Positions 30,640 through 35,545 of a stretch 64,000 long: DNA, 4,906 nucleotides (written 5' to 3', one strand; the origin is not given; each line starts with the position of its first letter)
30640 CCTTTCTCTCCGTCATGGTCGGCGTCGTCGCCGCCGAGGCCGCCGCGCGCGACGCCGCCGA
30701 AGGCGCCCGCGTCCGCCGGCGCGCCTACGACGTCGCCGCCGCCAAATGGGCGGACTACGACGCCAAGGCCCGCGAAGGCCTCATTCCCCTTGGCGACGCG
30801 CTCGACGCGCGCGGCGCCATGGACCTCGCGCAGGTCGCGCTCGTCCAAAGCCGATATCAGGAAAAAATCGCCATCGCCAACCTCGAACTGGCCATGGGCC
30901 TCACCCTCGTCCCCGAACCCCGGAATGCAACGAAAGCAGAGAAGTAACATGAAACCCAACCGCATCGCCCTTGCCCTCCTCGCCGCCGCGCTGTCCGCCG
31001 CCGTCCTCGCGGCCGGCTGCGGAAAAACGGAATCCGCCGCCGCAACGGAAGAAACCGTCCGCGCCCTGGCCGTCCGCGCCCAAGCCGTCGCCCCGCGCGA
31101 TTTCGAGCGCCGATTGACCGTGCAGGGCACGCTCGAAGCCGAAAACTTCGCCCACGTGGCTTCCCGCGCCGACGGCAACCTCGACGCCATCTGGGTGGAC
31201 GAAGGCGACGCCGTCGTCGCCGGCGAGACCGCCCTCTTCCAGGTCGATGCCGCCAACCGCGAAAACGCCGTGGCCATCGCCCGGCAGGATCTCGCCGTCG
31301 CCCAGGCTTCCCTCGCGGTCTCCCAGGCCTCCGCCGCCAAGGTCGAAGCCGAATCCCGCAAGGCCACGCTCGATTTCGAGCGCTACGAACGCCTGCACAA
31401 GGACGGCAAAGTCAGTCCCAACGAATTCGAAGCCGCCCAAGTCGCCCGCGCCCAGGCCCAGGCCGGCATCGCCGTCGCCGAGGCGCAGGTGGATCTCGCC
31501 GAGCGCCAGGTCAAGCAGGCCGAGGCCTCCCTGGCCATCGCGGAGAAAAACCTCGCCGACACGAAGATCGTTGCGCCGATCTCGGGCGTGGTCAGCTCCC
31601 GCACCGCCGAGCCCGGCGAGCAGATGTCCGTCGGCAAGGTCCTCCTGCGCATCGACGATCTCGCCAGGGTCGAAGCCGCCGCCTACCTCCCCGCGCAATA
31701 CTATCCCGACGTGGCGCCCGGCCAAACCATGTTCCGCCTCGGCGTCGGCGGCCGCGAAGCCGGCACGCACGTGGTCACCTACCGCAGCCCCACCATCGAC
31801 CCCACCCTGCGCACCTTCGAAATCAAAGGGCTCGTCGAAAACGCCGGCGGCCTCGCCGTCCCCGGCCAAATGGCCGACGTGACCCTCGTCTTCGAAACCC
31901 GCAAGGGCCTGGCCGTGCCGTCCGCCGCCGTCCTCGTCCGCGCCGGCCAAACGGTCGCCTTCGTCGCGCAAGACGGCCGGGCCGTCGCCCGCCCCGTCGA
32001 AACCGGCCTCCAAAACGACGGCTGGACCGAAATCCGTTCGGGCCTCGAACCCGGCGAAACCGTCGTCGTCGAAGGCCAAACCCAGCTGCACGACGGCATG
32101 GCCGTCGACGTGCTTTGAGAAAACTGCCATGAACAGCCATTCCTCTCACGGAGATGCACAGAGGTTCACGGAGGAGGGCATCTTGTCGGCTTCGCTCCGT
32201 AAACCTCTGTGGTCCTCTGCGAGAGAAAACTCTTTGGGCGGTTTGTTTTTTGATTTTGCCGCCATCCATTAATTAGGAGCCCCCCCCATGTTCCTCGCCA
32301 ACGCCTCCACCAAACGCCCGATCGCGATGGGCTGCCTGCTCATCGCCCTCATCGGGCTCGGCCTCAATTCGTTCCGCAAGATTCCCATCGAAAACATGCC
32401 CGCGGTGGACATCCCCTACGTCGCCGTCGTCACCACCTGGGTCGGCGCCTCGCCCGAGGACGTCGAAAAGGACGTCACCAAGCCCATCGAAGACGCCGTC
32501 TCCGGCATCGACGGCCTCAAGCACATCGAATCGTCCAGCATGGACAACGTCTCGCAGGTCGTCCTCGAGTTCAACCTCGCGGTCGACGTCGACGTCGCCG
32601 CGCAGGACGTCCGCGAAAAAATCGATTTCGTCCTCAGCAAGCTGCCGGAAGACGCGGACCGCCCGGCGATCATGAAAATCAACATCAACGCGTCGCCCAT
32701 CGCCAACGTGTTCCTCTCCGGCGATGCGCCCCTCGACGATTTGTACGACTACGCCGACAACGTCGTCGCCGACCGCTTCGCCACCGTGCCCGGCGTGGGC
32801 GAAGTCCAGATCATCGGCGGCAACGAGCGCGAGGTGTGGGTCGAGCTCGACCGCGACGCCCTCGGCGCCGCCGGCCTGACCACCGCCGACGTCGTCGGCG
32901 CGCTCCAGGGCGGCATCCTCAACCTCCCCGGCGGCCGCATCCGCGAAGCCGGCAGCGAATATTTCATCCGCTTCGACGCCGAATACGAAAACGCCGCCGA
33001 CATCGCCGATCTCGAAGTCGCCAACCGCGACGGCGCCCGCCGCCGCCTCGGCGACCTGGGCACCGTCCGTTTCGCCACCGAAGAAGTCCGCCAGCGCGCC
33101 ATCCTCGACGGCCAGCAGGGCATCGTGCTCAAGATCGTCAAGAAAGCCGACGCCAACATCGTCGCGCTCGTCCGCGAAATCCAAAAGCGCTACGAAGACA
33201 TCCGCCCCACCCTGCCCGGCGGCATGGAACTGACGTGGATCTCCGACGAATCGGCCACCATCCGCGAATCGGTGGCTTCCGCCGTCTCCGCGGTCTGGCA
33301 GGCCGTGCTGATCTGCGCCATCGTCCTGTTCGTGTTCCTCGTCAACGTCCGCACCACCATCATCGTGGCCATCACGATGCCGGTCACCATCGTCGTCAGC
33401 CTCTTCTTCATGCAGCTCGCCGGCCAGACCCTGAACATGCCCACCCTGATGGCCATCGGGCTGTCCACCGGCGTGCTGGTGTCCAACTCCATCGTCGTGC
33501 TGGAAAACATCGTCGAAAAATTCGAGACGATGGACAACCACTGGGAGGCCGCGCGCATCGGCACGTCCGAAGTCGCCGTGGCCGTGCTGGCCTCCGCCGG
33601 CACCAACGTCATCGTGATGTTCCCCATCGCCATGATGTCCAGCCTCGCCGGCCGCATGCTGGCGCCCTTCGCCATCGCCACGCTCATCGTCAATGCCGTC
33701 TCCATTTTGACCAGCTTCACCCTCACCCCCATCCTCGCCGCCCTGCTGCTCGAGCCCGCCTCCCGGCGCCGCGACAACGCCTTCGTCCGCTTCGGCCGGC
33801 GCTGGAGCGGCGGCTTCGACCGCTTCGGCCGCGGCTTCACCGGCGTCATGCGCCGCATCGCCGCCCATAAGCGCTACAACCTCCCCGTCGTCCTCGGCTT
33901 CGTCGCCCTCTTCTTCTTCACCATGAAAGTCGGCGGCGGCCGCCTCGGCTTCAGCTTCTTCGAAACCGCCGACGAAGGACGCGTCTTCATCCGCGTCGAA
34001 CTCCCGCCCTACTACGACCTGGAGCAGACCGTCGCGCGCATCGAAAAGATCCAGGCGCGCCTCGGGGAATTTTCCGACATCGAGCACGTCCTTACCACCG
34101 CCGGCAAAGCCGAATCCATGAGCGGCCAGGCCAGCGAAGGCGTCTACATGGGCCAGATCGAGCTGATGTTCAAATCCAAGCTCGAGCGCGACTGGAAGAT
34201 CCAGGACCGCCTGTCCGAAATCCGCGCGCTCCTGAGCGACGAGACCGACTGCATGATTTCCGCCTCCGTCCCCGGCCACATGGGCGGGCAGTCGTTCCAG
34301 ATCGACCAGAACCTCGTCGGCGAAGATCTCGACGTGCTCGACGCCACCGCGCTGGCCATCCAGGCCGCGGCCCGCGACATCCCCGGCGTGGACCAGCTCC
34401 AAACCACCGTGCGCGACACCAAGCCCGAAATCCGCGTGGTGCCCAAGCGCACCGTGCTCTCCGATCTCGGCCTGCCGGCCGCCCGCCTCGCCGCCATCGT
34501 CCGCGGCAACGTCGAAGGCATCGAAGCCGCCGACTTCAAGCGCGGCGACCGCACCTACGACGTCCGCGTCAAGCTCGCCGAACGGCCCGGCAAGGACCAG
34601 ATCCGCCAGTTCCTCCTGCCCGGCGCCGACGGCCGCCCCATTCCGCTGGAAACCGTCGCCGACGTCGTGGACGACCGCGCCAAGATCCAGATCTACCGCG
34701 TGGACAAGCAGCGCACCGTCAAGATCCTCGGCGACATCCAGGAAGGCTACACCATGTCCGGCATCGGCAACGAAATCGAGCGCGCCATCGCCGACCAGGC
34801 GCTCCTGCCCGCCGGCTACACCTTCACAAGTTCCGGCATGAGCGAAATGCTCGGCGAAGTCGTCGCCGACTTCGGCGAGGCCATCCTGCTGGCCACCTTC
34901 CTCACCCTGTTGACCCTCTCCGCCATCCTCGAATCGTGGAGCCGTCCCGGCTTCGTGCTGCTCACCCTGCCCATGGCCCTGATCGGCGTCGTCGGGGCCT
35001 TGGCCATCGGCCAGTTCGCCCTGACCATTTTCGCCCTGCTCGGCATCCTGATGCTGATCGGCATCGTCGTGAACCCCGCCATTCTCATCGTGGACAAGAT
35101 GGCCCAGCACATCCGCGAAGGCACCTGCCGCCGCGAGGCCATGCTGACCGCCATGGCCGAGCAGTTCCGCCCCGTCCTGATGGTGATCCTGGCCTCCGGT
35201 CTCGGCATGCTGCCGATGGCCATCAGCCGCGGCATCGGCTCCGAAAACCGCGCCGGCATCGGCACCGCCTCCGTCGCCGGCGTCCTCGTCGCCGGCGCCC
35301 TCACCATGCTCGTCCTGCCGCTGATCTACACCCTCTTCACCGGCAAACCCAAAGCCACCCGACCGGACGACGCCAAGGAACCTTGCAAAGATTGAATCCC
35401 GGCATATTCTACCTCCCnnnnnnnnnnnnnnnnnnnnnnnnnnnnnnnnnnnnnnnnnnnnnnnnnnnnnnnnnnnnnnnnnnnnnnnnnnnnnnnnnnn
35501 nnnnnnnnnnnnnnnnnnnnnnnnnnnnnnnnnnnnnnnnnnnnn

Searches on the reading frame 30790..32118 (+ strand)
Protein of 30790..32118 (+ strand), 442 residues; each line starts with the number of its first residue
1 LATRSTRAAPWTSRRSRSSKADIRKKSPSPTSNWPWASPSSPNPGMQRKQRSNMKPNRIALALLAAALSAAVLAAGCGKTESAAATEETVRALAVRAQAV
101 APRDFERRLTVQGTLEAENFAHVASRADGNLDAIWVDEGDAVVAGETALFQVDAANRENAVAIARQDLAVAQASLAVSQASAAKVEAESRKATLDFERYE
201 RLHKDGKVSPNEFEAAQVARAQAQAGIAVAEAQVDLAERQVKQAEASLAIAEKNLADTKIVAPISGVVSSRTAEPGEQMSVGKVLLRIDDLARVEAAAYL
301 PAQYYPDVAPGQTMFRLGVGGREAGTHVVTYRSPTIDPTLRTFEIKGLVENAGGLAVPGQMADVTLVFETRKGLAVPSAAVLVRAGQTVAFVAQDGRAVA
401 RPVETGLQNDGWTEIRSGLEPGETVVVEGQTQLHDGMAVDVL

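Call 15: search_protein_families(library=pfam, proteins=[window:30790-32118:+], max_evalue=0.001)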
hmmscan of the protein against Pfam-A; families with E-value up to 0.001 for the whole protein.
window:30790-32118:+ (442 aa): 3 families
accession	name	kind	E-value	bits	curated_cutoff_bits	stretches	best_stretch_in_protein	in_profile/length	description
PF16576.10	HlyD_D23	-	7.7e-15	55.2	30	1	106-361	3-213/214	Barrel-sandwich domain of CusB or HlyD membrane-fusion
PF13437.12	HlyD_3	-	1.5e-10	42.2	22.2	1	259-347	1-91/106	HlyD family secretion protein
PF00364.28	Biotin_lipoyl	-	0.00012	22.3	22.1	0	244-288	29-73/73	Biotin-requiring enzyme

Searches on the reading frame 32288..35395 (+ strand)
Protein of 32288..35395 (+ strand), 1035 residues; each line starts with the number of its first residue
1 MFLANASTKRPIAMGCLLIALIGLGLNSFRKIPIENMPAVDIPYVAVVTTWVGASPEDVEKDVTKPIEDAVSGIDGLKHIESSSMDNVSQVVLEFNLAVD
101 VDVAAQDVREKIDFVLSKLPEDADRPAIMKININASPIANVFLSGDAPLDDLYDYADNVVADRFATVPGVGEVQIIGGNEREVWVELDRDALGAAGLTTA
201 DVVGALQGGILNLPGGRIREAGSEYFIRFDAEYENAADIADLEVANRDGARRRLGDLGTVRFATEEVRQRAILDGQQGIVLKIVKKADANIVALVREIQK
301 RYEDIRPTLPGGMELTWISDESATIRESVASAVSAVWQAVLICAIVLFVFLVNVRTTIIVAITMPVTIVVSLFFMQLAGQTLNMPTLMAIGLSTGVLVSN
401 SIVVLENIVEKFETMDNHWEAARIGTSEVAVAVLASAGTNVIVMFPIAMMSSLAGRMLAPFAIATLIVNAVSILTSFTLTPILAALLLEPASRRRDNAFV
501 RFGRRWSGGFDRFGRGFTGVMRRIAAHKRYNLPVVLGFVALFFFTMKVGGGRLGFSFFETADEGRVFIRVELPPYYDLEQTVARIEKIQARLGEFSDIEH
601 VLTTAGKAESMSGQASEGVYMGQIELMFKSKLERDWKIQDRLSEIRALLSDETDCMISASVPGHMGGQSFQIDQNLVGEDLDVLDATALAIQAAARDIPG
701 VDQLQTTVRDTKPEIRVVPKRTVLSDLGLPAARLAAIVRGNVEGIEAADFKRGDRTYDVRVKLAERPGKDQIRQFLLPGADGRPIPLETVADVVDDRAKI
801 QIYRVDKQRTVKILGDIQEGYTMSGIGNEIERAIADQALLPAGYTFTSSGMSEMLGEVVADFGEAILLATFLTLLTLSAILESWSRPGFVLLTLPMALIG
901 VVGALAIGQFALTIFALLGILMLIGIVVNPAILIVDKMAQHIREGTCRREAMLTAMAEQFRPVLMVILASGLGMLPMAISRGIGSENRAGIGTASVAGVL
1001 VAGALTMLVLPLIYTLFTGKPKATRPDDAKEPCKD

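Call 15: search_protein_families(library=pfam, proteins=[window:32288-35395:+], max_evalue=0.001)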
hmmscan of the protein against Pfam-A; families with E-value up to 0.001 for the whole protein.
window:32288-35395:+ (1035 aa): 2 families
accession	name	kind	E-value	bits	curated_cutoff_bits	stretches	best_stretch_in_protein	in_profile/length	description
PF00873.25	ACR_tran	-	3.4e-215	717.4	28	1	5-1017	3-1020/1021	AcrB/AcrD/AcrF family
PF02355.23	SecD_SecF_C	-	3.1e-05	23.9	20.5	0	865-979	36-151/189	Protein export membrane protein SecD/SecF, C-terminal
